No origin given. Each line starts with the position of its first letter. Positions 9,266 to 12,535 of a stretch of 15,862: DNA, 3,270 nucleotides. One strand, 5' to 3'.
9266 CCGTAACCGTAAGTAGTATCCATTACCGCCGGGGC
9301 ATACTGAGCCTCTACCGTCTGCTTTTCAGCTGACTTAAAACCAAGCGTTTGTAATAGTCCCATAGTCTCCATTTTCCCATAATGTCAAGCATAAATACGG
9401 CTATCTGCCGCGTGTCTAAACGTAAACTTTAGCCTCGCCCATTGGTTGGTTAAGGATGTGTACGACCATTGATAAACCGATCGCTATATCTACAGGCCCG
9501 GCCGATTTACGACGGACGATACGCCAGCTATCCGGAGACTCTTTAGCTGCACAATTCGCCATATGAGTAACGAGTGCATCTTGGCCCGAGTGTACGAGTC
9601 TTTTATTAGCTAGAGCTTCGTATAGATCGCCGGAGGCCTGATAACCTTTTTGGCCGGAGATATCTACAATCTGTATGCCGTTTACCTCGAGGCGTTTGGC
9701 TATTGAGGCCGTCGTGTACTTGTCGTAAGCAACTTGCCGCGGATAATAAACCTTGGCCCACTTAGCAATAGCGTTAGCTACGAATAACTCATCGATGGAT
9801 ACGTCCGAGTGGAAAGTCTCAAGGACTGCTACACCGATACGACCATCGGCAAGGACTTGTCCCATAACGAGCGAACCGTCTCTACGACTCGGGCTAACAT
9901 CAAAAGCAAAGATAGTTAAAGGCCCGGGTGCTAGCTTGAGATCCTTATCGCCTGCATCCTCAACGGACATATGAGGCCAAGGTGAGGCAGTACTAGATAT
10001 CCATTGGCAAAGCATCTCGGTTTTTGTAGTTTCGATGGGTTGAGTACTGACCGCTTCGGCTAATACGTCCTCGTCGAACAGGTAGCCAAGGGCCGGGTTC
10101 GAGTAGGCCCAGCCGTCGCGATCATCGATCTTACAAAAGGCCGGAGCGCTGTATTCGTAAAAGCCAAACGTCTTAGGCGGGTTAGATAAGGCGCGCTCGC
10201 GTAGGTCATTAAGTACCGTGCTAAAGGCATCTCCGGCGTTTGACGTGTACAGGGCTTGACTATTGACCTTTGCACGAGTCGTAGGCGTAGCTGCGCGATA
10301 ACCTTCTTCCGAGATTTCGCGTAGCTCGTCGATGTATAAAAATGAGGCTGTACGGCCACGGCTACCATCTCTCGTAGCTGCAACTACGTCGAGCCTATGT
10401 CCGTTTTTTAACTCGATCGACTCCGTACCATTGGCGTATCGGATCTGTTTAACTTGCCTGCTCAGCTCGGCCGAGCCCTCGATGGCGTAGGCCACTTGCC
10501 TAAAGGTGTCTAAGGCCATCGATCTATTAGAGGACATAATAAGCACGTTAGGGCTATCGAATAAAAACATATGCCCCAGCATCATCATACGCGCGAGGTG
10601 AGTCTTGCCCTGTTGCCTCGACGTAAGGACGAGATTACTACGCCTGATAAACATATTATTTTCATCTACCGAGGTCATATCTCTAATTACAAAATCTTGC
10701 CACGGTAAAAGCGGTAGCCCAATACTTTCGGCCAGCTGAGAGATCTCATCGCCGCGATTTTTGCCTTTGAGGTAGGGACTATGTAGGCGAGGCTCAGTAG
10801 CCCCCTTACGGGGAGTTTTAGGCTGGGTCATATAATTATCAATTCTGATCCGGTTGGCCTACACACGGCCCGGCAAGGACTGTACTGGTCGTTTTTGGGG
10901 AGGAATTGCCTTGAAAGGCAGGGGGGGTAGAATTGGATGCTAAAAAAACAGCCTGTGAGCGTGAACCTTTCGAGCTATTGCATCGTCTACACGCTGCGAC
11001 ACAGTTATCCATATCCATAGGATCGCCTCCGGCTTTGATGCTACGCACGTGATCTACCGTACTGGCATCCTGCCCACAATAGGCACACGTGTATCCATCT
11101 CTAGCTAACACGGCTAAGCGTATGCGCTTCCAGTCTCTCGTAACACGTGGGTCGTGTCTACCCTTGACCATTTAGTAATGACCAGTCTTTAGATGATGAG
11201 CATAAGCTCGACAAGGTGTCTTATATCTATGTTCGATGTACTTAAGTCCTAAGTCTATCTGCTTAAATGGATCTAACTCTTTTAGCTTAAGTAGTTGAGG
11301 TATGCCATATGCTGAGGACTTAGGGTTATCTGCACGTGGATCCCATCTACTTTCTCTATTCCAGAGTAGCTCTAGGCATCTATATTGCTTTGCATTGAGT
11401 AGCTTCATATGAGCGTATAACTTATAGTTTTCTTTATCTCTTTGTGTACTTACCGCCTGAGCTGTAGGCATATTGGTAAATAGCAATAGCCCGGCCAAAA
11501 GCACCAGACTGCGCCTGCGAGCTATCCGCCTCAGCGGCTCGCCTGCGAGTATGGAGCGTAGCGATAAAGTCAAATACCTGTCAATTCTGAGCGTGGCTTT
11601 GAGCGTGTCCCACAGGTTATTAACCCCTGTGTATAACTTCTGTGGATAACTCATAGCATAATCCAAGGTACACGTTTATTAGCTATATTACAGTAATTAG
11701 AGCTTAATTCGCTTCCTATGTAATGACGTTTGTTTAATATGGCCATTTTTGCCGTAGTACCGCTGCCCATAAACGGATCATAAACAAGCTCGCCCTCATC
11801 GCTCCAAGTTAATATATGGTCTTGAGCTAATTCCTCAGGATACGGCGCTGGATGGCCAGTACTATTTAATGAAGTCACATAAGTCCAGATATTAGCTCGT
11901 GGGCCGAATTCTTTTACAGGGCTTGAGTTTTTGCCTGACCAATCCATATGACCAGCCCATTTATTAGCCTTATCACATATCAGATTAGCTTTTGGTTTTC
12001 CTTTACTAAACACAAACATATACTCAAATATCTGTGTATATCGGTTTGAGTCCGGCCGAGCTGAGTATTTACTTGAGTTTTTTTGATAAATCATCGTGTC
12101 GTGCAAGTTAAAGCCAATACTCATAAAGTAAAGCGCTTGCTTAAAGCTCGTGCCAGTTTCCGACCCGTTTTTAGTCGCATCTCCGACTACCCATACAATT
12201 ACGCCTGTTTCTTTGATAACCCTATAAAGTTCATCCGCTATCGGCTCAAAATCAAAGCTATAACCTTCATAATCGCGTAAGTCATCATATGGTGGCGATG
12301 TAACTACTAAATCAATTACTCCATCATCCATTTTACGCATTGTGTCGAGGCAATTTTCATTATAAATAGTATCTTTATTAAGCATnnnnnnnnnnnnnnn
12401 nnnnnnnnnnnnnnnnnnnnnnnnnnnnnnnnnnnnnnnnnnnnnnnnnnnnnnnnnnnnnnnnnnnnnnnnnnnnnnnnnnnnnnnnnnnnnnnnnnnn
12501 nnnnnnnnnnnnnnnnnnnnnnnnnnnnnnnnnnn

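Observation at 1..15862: Minimal one-strand tailed-phage genome with no recognisable replication, recombination-control, lysogeny or small-terminase genes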

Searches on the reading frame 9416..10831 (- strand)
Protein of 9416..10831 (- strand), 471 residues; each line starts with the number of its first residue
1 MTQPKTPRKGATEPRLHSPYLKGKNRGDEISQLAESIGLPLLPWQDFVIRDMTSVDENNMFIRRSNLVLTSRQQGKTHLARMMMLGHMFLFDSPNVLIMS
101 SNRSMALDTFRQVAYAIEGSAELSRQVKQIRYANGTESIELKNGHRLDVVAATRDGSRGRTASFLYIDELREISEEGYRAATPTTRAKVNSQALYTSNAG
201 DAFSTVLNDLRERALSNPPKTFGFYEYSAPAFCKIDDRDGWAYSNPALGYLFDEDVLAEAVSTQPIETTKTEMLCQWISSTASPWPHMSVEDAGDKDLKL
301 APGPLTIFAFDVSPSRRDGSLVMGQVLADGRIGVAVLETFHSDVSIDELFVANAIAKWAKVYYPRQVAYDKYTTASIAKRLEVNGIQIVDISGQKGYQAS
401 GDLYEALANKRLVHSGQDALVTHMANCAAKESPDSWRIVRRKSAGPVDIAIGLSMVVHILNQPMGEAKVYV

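Call 8: search_protein_families(library=pfam, max_evalue=0.1, proteins=[window:9416-10831:-])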
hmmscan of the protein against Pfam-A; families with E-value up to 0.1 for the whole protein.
window:9416-10831:- (471 aa): 4 families
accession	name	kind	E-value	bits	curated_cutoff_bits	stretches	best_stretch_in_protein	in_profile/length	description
PF03237.21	Terminase_6N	-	4.9e-08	33.3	22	1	68-196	2-133/215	Terminase large subunit, T4likevirus-type, N-terminal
PF03354.21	TerL_ATPase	-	1.1e-06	28.9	23.7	1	43-212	1-174/178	Terminase large subunit, ATPase domain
PF20441.4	TerL_nuclease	-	2.9e-05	23.8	24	1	341-457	158-279/286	Terminase large subunit, endonuclease domain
PF05876.18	GpA_ATPase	-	0.00084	19.5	25.6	1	68-180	32-147/247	Phage terminase large subunit gpA, ATPase domain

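Call 9: search_protein_families(library=phrogs, max_evalue=0.1, proteins=[window:9416-10831:-])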
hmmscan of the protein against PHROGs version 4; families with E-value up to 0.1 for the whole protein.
window:9416-10831:- (471 aa): 11 families
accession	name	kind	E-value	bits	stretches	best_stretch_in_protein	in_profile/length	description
phrog_9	-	head and packaging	9.1e-59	201.1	1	6-462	57-665/812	terminase large subunit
phrog_2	-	head and packaging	1.2e-19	71.6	1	40-381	265-544/807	terminase large subunit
phrog_2699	-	head and packaging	5.3e-11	43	1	342-445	171-278/315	terminase large subunit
phrog_17688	-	unknown function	7e-11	43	1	35-268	35-269/290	-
phrog_5989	-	head and packaging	2.6e-09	37.7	1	60-172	153-262/347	terminase large subunit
phrog_15503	-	unknown function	2.4e-08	34.7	1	64-177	86-199/245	-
phrog_7579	-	head and packaging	2.2e-07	31.3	1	66-185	20-134/239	terminase large subunit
phrog_6910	-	unknown function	4.3e-05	24.3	1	120-181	46-106/125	-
phrog_4914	-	head and packaging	0.00026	21.7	1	41-127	81-173/213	terminase large subunit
phrog_7331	-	head and packaging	0.00098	19.7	1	402-458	33-90/113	terminase large subunit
phrog_3167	-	unknown function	0.0075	17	1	96-167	35-103/124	-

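Call 12: search_dna_similar(query=window:9416-10831:-, collection=phages, mode=protein, max_rows=30)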
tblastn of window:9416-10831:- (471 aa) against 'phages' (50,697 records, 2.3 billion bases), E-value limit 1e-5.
Records with a match: 1328; places in all: 1328; records where one place covers at least 80% of the query: 763.
Best place of each record, by identity: <60% 1328.
By first word of the organism name: Mycobacterium 422; Gordonia 253; Microbacterium 231; Arthrobacter 185; Streptococcus 74; Corynebacterium 33; Bacillus 20; Propionibacterium 13; Rhodococcus 13; Streptomyces 13; and 25 more.
By host as written in the record: Mycobacterium smegmatis mc2 155 276; Gordonia terrae 3612 201; Microbacterium foliorum NRRL B-24224 146; Arthrobacter sp. ATCC 21022 106; Microbacterium foliorum NRRL B-24224 SEA 66; Mycobacterium smegmatis mc#155 63; - 29; Arthrobacter globiformis B-2979 26; and 207 more.
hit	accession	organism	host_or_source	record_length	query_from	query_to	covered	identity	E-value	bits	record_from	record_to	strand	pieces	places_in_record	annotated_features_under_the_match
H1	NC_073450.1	Microbacterium phage Swervy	Microbacterium foliorum NRRL B-24224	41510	10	450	94%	30.4%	1e-50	191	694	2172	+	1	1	3: terminase large subunit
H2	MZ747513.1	Microbacterium phage Swervy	Microbacterium foliorum NRRL B-24224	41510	10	450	94%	30.4%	1e-50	191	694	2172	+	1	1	3: terminase large subunit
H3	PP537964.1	Microbacterium phage SarBear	Microbacterium foliorum NRRL B-24224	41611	10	450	94%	30.4%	1e-50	191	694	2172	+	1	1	3: terminase large subunit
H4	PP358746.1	Microbacterium phage TukTuk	Microbacterium foliorum NRRL B-24224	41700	10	450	94%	30.4%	1e-50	191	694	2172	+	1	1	3: terminase large subunit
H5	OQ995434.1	Microbacterium phage Finalfrontier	Microbacterium foliorum NRRL B-24224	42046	10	450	94%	30.4%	1e-50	191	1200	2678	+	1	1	4: terminase large subunit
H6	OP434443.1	Microbacterium phage QMacho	Microbacterium foliorum NRRL B-24224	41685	10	450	94%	30.2%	3e-48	184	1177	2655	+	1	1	4: terminase large subunit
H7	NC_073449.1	Microbacterium phage QMacho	Microbacterium foliorum NRRL B-24224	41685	10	450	94%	30.2%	3e-48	184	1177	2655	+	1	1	4: terminase large subunit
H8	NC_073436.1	Microbacterium phage Arroyo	Microbacterium foliorum NRRL B-24224 SEA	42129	14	450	93%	30.4%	1e-48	185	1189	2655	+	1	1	4: terminase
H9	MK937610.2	Microbacterium phage Arroyo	Microbacterium foliorum NRRL B-24224 SEA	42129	14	450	93%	30.4%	1e-48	185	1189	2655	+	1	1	4: terminase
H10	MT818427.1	Microbacterium phage AnnaLie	Microbacterium foliorum NRRL B-24224 SEA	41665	10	450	94%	30.0%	8e-48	182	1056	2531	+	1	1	4: terminase large subunit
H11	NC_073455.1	Microbacterium phage AnnaLie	Microbacterium foliorum NRRL B-24224 SEA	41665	10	450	94%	30.0%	8e-48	182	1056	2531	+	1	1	4: terminase large subunit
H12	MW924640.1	Microbacterium phage BelmontSKP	Microbacterium foliorum NRRL B-24224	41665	10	450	94%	30.0%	8e-48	182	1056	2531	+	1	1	4: terminase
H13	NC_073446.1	Microbacterium phage Lynlen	Microbacterium foliorum NRRL B-24224 SEA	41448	10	450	94%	30.0%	6e-50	189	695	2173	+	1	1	3: terminase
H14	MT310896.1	Microbacterium phage Lynlen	Microbacterium foliorum NRRL B-24224 SEA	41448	10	450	94%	30.0%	6e-50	189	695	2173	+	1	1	3: terminase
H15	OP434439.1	Microbacterium phage Jovita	Microbacterium foliorum NRRL B-24224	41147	10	450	94%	30.0%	7e-50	189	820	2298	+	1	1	3: terminase large subunit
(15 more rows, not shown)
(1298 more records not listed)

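Call 84: find_related_loci(query=A5, collection=genome_contigs, flank=10000)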
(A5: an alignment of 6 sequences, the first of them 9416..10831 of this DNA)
Query A5 (471 aa) in genome_contigs; peptide patterns used: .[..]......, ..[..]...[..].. (x = any residue, [..] = any of these).
22 stretches matched a pattern; 2 encode a relative of the query (tblastn E <= 1e-3); 2 distinct loci.
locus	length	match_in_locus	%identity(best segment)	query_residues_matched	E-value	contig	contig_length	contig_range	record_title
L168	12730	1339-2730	31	8-469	1e-63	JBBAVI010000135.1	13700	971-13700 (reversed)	MAG: Saprospiraceae bacterium isolate EUL_319 ctg135-EUL_319, whole genome shotgun sequence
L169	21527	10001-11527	28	10-470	2e-44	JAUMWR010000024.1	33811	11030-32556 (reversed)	MAG: Buchananella hordeovulneris isolate S15M_Sa_19 NODE_645_length_33811_cov_24.041652, whole genome shotgun sequence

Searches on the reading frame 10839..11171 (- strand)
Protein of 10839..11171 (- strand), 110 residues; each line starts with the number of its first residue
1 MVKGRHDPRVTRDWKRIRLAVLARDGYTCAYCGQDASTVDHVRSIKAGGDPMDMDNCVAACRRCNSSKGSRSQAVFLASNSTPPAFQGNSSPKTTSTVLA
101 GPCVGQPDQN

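Call 8: search_protein_families(library=pfam, max_evalue=0.1, proteins=[window:10839-11171:-])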
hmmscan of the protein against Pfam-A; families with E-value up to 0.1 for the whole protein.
window:10839-11171:- (110 aa): 2 families
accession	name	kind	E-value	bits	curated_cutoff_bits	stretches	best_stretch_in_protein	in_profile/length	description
PF01844.29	HNH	-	2.6e-10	40.7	21.4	1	29-71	1-47/47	HNH endonuclease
PF14279.12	HNH_5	-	2.1e-07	31.2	27.5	1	29-74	1-49/56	HNH endonuclease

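Call 9: search_protein_families(library=phrogs, max_evalue=0.1, proteins=[window:10839-11171:-])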
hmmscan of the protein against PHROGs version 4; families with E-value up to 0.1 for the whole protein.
window:10839-11171:- (110 aa): 38 families (the best 25 are shown)
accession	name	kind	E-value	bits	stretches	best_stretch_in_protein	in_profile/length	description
phrog_589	-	DNA, RNA and nucleotide metabolism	1.4e-19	71.6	1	9-76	74-146/179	HNH endonuclease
phrog_144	-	DNA, RNA and nucleotide metabolism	1.4e-17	64.9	1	5-74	63-138/175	HNH endonuclease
phrog_338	-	DNA, RNA and nucleotide metabolism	9.1e-16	59.1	1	10-83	190-267/340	HNH endonuclease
phrog_16726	-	DNA, RNA and nucleotide metabolism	1.1e-15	59.1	1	15-79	82-152/308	HNH endonuclease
phrog_333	-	DNA, RNA and nucleotide metabolism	2e-14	54.9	1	6-74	13-84/138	HNH endonuclease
phrog_2118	-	DNA, RNA and nucleotide metabolism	2.6e-14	54.5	1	15-80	165-233/301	HNH endonuclease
phrog_4581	-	head and packaging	6.8e-14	53.1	1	12-72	51-112/395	terminase small subunit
phrog_2214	-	DNA, RNA and nucleotide metabolism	4.5e-13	50.1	1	14-81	181-249/429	HNH endonuclease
phrog_1271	-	DNA, RNA and nucleotide metabolism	1.2e-12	48.9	1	8-71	248-318/361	HNH endonuclease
phrog_7785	-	DNA, RNA and nucleotide metabolism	8.1e-12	46.4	1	17-72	61-115/147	HNH endonuclease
phrog_14314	-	DNA, RNA and nucleotide metabolism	9.6e-12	46.7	1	15-72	5-65/252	HNH endonuclease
phrog_1035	-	DNA, RNA and nucleotide metabolism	6.5e-11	43.6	1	20-77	153-219/271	endonuclease VII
phrog_5718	-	DNA, RNA and nucleotide metabolism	1.7e-10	41.5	1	11-82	113-187/394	HNH endonuclease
phrog_16986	-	unknown function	2.3e-10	41.5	1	15-71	9-68/248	-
phrog_8660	-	DNA, RNA and nucleotide metabolism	3.2e-09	38.2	1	15-80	113-188/196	HNH endonuclease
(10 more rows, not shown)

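Call 51: find_related_loci(query=window:10839-11171:-, collection=viral_contigs, flank=10000)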
Query window:10839-11171:- (110 aa) in viral_contigs; peptide patterns used: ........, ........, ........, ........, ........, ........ (x = any residue, [..] = any of these).
144 stretches matched a pattern; 133 encode a relative of the query (tblastn E <= 1e-3); the best 80 are kept; 80 distinct loci.
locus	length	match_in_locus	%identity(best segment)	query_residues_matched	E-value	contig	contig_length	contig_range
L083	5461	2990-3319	99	1-110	1e-71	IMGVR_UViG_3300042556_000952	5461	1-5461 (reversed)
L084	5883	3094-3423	98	1-110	1e-71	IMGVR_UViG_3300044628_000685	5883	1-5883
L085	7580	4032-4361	99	1-110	6e-72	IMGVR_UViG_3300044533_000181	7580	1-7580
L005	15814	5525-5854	98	1-110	3e-71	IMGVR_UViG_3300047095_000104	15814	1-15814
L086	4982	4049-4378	98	1-110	3e-71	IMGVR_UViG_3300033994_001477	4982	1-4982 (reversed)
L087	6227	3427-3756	97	1-110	7e-71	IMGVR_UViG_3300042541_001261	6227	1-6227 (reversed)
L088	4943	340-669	98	1-110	3e-71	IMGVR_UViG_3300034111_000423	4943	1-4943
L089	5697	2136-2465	96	1-110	7e-70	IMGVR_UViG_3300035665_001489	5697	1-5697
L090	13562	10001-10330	96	1-110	7e-70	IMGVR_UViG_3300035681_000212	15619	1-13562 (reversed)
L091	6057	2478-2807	95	1-110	3e-68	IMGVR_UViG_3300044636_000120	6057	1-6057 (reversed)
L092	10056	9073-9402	85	1-110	2e-61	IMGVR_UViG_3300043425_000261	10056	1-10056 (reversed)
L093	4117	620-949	78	1-110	2e-58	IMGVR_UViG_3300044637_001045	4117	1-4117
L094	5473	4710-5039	81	1-110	3e-58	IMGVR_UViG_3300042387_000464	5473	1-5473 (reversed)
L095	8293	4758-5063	87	1-102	7e-57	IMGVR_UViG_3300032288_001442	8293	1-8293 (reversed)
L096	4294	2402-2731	75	1-110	6e-56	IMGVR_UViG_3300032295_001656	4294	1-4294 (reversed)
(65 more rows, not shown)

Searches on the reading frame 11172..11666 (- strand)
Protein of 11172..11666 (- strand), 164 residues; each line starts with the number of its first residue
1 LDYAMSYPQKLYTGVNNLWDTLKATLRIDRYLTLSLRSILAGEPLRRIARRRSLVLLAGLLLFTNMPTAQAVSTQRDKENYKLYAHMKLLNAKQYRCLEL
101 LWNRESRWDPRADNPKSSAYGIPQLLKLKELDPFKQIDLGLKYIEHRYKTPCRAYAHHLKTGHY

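Call 8: search_protein_families(library=pfam, max_evalue=0.1, proteins=[window:11172-11666:-])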
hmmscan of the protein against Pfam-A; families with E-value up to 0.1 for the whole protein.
window:11172-11666:- (164 aa): 1 family
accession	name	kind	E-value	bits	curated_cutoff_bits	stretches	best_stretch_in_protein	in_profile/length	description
PF01464.25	SLT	-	0.0007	19.6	21.3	1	97-127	16-45/117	Transglycosylase SLT domain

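Call 9: search_protein_families(library=phrogs, max_evalue=0.1, proteins=[window:11172-11666:-])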
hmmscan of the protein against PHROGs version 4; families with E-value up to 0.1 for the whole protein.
window:11172-11666:- (164 aa): 10 families
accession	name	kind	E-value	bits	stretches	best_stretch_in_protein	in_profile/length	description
phrog_12661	-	other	4.4e-20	73.2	1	74-164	84-182/182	transglycosylase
phrog_15428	-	unknown function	7.3e-16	59.6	1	87-159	81-161/168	-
phrog_35836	-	other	3.4e-11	44.6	1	75-164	33-127/127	transglycosylase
phrog_13339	-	tail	2.9e-06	25.7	1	93-150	1950-2015/2156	tail length tape measure protein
phrog_329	-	tail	2e-05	24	1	91-157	771-846/949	minor tail protein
phrog_991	-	tail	0.00011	20.8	1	81-156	1292-1376/1966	tail length tape measure protein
phrog_3874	-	other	0.00053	20.9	1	92-157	124-189/190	transglycosylase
phrog_4197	-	tail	0.014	14.1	1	101-161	1469-1548/1783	tail length tape measure protein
phrog_4602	-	other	0.03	15.2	1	102-138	168-205/220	transglycosylase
phrog_9570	-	tail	0.087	12.7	0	103-126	505-528/689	tail length tape measure protein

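Call 58: search_protein_families(library=ncbifam, max_evalue=1, proteins=[window:11172-11666:-])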
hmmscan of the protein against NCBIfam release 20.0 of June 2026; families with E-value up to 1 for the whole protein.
window:11172-11666:- (164 aa): 1 family
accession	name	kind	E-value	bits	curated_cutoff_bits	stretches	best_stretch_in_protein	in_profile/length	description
NF052397.1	AggPromo_Cterm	subfamily_domain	2.7e-19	69.4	40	1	94-164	1-80/80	aggregation-promoting factor C-terminal-like domain-containing protein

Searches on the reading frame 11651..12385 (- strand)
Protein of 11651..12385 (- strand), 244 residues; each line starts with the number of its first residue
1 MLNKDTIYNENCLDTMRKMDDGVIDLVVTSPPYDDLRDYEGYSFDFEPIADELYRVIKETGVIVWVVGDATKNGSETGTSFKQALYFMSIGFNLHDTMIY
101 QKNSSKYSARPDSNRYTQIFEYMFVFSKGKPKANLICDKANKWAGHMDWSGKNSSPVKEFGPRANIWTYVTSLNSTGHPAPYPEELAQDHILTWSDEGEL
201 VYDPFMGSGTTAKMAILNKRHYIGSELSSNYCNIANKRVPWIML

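Call 8: search_protein_families(library=pfam, max_evalue=0.1, proteins=[window:11651-12385:-])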
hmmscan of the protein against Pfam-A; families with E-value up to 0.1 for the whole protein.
window:11651-12385:- (244 aa): 2 families
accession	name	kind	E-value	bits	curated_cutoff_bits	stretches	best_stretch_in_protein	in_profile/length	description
PF01555.25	N6_N4_Mtase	-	2.7e-43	148.9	26.7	1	24-237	1-221/221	DNA methylase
PF01170.24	UPF0020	-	0.1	12.8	22.3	0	178-212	8-43/197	RMKL-like, methyltransferase domain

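Call 9: search_protein_families(library=phrogs, max_evalue=0.1, proteins=[window:11651-12385:-])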
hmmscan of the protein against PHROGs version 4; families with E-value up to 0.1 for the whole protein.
window:11651-12385:- (244 aa): 14 families
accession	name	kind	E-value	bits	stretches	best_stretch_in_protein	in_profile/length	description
phrog_67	-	other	1.1e-56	194.4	1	3-239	122-343/743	DNA methyltransferase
phrog_498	-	other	2e-20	73.8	1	16-239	215-420/633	DNA methyltransferase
phrog_3008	-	other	5.1e-17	63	1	153-239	139-211/244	DNA methyltransferase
phrog_6025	-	other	6.4e-14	53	1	6-109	13-117/192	DNA methyltransferase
phrog_12517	-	unknown function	2e-11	44.6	2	14-134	169-307/316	-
phrog_18293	-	other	5.1e-11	43.6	1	165-239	33-107/119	methyltransferase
phrog_6952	-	other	1.5e-10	42.3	1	162-237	97-173/181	DNA methyltransferase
phrog_18146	-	other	1.6e-10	41.5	2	6-40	256-290/452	DNA methyltransferase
phrog_12862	-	unknown function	7.8e-09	36.6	1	6-66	4-64/149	-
phrog_8769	-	other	2.4e-07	31.5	1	199-239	13-53/71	methyltransferase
phrog_16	-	DNA, RNA and nucleotide metabolism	1.6e-06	27.7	1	172-234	842-904/986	DNA helicase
phrog_23148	-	unknown function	6.8e-06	27.2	1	176-239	83-146/165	-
phrog_23085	-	unknown function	0.001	19.8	1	174-238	40-104/138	-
phrog_11619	-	other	0.0027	18.2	1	4-101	67-171/186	DNA methyltransferase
